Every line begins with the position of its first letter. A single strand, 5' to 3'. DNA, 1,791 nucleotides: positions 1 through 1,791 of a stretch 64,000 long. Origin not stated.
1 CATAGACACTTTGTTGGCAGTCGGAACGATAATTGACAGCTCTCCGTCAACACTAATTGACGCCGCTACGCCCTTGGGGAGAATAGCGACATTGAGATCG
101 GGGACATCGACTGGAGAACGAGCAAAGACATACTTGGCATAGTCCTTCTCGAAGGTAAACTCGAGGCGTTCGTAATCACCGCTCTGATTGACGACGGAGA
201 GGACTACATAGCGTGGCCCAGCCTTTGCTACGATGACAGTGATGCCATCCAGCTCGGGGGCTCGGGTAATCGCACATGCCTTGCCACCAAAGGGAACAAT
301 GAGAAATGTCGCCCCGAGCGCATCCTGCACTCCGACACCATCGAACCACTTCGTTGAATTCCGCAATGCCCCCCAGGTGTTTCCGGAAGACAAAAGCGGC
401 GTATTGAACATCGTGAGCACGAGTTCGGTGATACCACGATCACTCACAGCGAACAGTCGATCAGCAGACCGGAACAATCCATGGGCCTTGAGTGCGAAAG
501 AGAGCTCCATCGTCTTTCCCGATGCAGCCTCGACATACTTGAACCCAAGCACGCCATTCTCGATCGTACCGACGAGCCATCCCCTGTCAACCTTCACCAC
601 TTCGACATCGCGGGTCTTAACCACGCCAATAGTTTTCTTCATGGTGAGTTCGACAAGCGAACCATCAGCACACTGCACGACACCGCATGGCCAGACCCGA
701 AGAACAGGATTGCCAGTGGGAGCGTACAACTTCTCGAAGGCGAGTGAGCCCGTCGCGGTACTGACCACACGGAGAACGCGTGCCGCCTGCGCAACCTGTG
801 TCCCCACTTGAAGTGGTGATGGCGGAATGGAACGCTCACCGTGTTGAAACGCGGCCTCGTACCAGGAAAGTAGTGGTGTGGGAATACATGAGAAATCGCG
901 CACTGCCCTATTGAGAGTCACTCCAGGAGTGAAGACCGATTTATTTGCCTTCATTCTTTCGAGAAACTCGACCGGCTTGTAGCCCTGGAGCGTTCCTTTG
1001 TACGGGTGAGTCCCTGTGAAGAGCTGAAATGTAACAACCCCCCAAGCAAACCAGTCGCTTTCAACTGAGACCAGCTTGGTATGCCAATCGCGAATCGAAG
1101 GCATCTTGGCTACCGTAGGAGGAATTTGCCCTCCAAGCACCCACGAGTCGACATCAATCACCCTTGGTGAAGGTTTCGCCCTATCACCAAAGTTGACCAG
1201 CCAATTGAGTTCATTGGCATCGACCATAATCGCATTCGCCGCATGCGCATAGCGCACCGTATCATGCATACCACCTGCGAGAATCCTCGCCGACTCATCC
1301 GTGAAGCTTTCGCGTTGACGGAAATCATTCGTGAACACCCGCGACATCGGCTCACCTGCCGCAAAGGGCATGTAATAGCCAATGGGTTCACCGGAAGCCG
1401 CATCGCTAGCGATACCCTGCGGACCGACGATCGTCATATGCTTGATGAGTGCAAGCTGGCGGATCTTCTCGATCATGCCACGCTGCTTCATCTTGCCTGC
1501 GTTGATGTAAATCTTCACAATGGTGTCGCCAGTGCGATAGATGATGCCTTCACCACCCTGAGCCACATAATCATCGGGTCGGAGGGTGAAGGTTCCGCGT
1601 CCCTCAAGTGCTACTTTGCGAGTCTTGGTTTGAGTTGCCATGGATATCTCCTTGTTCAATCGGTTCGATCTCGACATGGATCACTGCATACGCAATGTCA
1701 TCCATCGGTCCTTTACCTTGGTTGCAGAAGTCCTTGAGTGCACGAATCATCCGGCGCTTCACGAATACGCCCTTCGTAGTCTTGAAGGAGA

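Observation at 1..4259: GC-richer block encoding a TerY-P-type triad (vWA TerY-like, PP2C phosphatase, Ser/Thr kinase) plus an isochorismatase-family hydrolase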

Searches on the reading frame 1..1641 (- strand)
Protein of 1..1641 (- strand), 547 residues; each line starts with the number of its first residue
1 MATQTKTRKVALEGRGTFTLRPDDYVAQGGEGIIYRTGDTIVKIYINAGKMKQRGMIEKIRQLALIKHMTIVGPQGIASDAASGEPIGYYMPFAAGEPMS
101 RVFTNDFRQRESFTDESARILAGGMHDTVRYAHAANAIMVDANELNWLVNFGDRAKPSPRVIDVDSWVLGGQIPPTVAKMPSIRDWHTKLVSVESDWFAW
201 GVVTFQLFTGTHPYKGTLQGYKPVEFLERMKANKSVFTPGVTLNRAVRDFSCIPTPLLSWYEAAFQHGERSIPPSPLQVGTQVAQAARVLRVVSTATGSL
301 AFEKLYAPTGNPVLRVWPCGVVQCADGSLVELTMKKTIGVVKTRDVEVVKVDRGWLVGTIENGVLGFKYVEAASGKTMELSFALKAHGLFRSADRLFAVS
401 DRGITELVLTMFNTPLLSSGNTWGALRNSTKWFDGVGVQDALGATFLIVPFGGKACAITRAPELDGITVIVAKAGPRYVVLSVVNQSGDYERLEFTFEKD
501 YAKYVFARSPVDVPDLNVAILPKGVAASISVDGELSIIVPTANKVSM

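Call 8: search_protein_families(library=pfam, max_evalue=1, proteins=[window:1-1641:-])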
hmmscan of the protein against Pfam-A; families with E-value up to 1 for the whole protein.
window:1-1641:- (547 aa): 2 families
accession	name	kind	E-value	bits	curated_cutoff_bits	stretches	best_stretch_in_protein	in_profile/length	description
PF00069.31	Pkinase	-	0.0013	18.6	31.7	1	191-217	174-200/263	Protein kinase domain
PF07714.23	PK_Tyr_Ser-Thr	-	0.023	14.4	23.1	1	187-230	177-220/258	Protein tyrosine and serine/threonine kinase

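Call 9: search_protein_families(library=padloc, max_evalue=1, proteins=[window:1-1641:-])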
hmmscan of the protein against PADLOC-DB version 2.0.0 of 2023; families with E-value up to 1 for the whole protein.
window:1-1641:- (547 aa): 4 families
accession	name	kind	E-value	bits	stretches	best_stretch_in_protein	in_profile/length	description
PDLC04047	PD-T4-6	-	0.0041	14.3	1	190-217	188-215/327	-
PDLC04054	PD-T4-6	-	0.0054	14.2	1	108-216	103-215/347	-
PDLC04057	PD-T4-6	-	0.016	12.3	1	189-217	185-213/443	-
PDLC04138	mad6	-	0.023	11.6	1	191-217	233-259/659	mads_6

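Call 10: search_protein_families(library=ncbifam, max_evalue=1, proteins=[window:1-1641:-])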
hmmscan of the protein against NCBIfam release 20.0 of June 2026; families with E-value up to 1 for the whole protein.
window:1-1641:- (547 aa): 3 families
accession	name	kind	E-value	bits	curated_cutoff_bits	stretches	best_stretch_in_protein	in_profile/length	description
NF038150.1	lanthi_synth_IV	equivalog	0.00043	18.7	650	1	96-233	277-414/851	class IV lanthionine synthetase LanL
NF047741.1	antiphage_MADS6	equivalog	0.017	13.7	460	1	189-217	378-406/612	methylation-associated defense system protein kinase MAD6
NF033483.0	PknB_PASTA_kin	equivalog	0.16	11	450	1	189-216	183-210/563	Stk1 family PASTA domain-containing Ser/Thr kinase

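Call 12: search_protein_families(library=phrogs, max_evalue=1, proteins=[window:1-1641:-])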
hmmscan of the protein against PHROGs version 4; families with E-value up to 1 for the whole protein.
window:1-1641:- (547 aa): 0 families

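Call 28: find_homologous_proteins(query=window:1-1641:-, max_evalue=0.001)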
Query window:1-1641:- (547 aa): 589 proteins with E <= 0.001 among 8000 candidates; the best 120 are listed.
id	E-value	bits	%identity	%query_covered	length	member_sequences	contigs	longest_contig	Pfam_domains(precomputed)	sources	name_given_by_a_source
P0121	0.0e+0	1241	100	100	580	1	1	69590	-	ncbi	ncbi:MAG: hypothetical protein WAU28_01480 [Candidatus Moraniibacteriota bacterium]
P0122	0.0e+0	1049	83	100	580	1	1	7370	-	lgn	-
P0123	0.0e+0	1042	83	100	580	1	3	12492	-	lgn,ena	-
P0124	2.9e-282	955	75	100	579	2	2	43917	-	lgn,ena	-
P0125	1.6e-279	946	75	100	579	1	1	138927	-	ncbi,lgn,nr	ncbi:MAG: hypothetical protein Q8L52_03475 [bacterium]|nr:hypothetical protein [bacterium]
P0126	2.5e-275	932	72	100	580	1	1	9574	-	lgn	-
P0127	1.8e-272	923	73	100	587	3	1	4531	-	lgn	-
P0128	9.6e-261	884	70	100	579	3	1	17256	-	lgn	-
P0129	6.7e-260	881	70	100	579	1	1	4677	-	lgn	-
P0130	1.2e-231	788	63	100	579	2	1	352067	-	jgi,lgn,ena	-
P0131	3.0e-198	678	82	67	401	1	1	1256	-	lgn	-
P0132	1.4e-197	676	55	98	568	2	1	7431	-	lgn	-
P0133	8.2e-197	673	55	99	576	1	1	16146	-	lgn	-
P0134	8.3e-195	667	55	100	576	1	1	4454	-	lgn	-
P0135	2.9e-192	658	54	98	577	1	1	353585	PF00069.32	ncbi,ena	-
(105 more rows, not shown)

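Call 29: find_encoding_contigs(protein=P0121, flank=10000, max_places=3)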
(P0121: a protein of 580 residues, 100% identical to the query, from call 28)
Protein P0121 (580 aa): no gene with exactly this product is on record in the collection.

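Call 36: search_solved_structures(query=A2, max_evalue=0.01, show_alignments=1)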
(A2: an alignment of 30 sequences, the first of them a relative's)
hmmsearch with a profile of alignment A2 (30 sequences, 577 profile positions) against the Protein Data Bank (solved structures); distinct sequences matched with E-value up to 0.01: 11.
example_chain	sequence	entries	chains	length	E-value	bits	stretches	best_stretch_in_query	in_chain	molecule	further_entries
3dtc_A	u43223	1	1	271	5.1e-05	25.2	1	23-214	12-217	Mitogen-activated protein kinase kinase kinase 9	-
4uy9_A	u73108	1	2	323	8.3e-05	24.5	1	23-214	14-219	MITOGEN-ACTIVATED PROTEIN KINASE KINASE KINASE 9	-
2w5a_A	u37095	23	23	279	0.00019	23.3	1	48-133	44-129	SERINE/THREONINE-PROTEIN KINASE NEK2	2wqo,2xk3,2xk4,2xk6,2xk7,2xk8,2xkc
2jav_A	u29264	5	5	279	0.00019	23.3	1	48-133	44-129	SERINE/THREONINE-PROTEIN KINASE NEK2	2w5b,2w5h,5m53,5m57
4a4x_A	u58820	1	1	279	0.00019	23.3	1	48-133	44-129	SERINE/THREONINE-PROTEIN KINASE NEK2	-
6tm5_Q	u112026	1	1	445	0.00043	22.1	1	49-133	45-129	Serine/threonine-protein kinase Nek2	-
6tm5_S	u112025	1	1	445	0.00043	22.1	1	49-133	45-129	Serine/threonine-protein kinase Nek2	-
3is5_A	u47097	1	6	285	0.00061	21.6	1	41-214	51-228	Calcium-dependent protein kinase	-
1yrp_A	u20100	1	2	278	0.0018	20.1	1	50-214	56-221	Death-associated protein kinase 3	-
3bhy_A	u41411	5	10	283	0.0019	20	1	50-214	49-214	Death-associated protein kinase 3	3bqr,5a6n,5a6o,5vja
2j90_A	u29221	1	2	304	0.0024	19.7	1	50-214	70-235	DEATH-ASSOCIATED PROTEIN KINASE 3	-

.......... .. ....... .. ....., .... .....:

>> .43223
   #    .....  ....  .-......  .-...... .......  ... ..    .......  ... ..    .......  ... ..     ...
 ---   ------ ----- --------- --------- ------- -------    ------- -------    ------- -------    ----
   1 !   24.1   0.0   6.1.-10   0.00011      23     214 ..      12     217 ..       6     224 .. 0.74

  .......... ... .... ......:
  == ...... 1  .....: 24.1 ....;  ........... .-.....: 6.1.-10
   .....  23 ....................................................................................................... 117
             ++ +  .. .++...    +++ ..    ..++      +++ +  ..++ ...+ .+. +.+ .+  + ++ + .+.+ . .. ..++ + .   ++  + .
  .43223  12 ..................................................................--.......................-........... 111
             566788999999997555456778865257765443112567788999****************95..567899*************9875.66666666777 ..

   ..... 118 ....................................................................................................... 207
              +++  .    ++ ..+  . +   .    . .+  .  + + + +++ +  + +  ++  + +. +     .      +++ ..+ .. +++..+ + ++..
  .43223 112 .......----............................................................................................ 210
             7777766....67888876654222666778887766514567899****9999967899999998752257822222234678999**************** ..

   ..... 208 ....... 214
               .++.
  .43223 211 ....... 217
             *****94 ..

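Call 42: predict_structure(alignment_id=A2)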
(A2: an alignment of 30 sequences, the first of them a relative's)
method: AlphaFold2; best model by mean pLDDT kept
length: 580 residues; sequences in the alignment: 30
mean_pLDDT: 85.6   pTM: 0.52
mean pLDDT of the five models: 85.6, 83.9, 83.6, 81.2, 80.7
residues with pLDDT >= 90: 249; 70-90: 290; 50-70: 28; < 50: 13
segments of 3 or more residues with pLDDT < 50: 1-3, 280-289
pLDDT, mean of each block of 10 residues (from residue 1): 69 91 81 88 89 88 91 94 92 91 85 89 94 90 88 86 85 69 84 90 93 80 82 83 71 83 88 79 41 64 77 89 91 83 88 91 85 86 84 92 91 88 89 93 92 90 92 94 88 93 92 84 90 87 86 82 89 81
secondary structure, 60 per line:
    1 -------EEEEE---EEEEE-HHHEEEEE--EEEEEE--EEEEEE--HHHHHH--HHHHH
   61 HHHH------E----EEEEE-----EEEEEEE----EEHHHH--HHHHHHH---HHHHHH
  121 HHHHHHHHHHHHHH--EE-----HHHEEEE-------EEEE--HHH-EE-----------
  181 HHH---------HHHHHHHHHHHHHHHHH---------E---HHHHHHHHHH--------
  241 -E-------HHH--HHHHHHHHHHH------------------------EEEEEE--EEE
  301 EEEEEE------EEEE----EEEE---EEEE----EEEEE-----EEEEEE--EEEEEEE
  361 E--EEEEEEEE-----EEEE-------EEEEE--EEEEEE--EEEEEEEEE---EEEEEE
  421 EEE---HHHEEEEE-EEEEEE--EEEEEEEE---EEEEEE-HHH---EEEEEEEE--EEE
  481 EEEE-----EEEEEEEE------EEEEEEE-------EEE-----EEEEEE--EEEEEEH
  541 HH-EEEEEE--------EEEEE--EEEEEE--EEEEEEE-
elements in order: E8-12 E16-20 E25-29 E32-37 E40-45 H48-53 H56-64 E76-80 E86-92 H99-102 H105-111 H115-134 E147-150 E158-161 H193-209 H223-232 H255-265 E290-295 E298-306 E313-316 E321-324 E328-331 E336-340 E346-351 E354-361 E364-371 E377-380 E388-392 E395-400 E403-411 E415-423 E430-434 E436-441 E444-451 E455-460 E468-475 E478-484 E490-497 E504-510 E518-520 E526-531 E534-539 E544-549 E558-562 E565-570 E573-579

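Call 49: fold_search(model_id=the predicted structure, library=pdb)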
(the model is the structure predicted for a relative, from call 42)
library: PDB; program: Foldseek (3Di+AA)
matches with E <= 10: 1977; with E <= 0.001: 1723
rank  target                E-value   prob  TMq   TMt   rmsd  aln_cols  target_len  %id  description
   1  8tze                  4.1e-10  1.00  0.31  0.25  19.7       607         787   14  Structure of C-terminal half of LRRK2 bound to GZD-824 (released 2023-12-06)
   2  9dmi_A                1.2e-09  1.00  0.31  0.21  20.0       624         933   12  Structure of the C-terminal half of LRRK2 bound to RN277 (Type-II inhibitor) (released 2025-06-18)
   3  4e26_B                1.9e-08  1.00  0.33  0.67   4.9       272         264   16  BRAF in complex with an organic inhibitor 7898734 (released 2012-05-09)
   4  7f3g_A                2.1e-08  1.00  0.33  0.63   5.5       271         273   17  Crystal structure of DCLK1 kinase domain in complex with ruxolitinib (released 2021-08-18)
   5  5kq5_A                2.8e-08  1.00  0.33  0.51  22.1       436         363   13  AMPK bound to allosteric activator (released 2016-08-17)
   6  4y73_C                2.9e-08  1.00  0.32  0.57   6.1       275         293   15  Crystal structure of IRAK4 kinase domain with inhibitor (released 2015-05-20)
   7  5t1s_D                2.9e-08  1.00  0.31  0.55   6.2       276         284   16  Irak4 kinase - compound 1 co-structure (released 2017-05-03)
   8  4b8m_A                3.1e-08  1.00  0.29  0.56   5.3       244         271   16  Aurora B kinase in complex with VX-680 (released 2013-07-10)
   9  9na6_C                3.1e-08  1.00  0.32  0.57   6.0       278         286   16  IRAK4 in Complex with Compound 34 (released 2025-05-28)
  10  5k3y_B                3.4e-08  1.00  0.29  0.55   5.3       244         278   16  Crystal structure of AuroraB/INCENP in complex with BI 811283 (released 2016-08-17)
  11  9r9k_D                3.8e-08  1.00  0.33  0.59   5.8       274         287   16  IRAK4 in complex with inhibitor (released 2025-10-01)
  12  8scw_A                4.4e-08  1.00  0.32  0.58   5.9       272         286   15  Crystal structure of IRAK4-HSA complexed with BMS-986147; 6-{5-CYANO-1H-PYRAZOLO[3,4-B]PYRIDIN-1-YL}-N-[(2R)-2-FLUORRO (released 2025-02-12)
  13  7f3g_B                4.4e-08  1.00  0.32  0.63   5.8       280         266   16  Crystal structure of DCLK1 kinase domain in complex with ruxolitinib (released 2021-08-18)
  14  6xag_D                4.7e-08  1.00  0.34  0.65   4.5       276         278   15  Apo BRAF dimer bound to 14-3-3 (released 2020-10-07)
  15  9o0u_A                4.9e-08  1.00  0.32  0.63   5.7       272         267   15  Crystal structure of CRAF/MEK1 complex with PLX4720 and CH5126766 (released 2025-10-15)
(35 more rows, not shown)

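Call 110: find_encoding_contigs(protein=P0125, flank=10000, max_places=1)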
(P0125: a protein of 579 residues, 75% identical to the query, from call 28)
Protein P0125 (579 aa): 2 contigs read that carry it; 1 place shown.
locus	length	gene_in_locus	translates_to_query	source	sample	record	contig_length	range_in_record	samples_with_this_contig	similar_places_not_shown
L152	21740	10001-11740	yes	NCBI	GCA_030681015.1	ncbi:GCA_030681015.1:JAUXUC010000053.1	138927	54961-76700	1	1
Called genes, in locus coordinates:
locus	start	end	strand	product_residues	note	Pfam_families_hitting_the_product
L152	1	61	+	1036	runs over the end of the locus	PF00873:ACR_tran, PF02355:SecD_SecF_C (faint)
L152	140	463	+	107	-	-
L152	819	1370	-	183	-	PF00578:AhpC-TSA, PF08534:Redoxin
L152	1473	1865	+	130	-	PF07883:Cupin_2, PF02311:AraC_binding (weak)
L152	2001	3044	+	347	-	PF01594:AI-2E_transport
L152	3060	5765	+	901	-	PF00690:Cation_ATPase_N, PF00122:E1-E2_ATPase, PF00702:Hydrolase, PF13246:Cation_ATPase, PF12710:HAD (weak), PF00689:Cation_ATPase_C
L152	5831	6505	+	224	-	PF00293:NUDIX, PF19368:WHD_AraR, PF21906:WHD_NrtR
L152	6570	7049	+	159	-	PF00293:NUDIX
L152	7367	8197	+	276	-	-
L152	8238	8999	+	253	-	-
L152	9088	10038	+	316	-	PF13672:PP2C_2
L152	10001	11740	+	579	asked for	-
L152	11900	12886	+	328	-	PF03747:ADP_ribosyl_GH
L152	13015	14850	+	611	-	PF00795:CN_hydrolase, PF02540:NAD_synthase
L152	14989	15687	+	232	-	PF01467:CTP_transf_like (faint)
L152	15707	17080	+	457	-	PF17767:NAPRTase_N, PF04095:NAPRTase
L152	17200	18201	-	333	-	PF00389:2-Hacid_dh, PF02826:2-Hacid_dh_C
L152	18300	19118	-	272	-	-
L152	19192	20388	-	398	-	PF03952:Enolase_N, PF00113:Enolase_C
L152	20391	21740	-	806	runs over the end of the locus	PF01326:PPDK_N, PF00391:PEP-utilizers, PF02896:PEP-utilizers_C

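Call 111: find_encoding_contigs(protein=P0123, flank=10000, max_places=1)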
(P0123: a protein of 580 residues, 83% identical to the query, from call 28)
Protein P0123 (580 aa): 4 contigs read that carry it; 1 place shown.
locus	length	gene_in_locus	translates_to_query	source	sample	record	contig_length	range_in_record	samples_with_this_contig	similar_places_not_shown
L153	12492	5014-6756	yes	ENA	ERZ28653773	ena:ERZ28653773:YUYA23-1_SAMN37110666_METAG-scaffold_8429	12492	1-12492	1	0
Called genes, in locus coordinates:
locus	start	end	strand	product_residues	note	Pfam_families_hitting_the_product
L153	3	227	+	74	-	?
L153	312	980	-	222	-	-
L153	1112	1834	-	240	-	-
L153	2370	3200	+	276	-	-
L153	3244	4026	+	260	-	-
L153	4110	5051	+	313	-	PF13672:PP2C_2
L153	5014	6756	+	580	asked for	-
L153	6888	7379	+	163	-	PF01467:CTP_transf_like (weak)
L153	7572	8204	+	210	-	-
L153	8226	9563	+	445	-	PF17767:NAPRTase_N, PF04095:NAPRTase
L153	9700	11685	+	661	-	-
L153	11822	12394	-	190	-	-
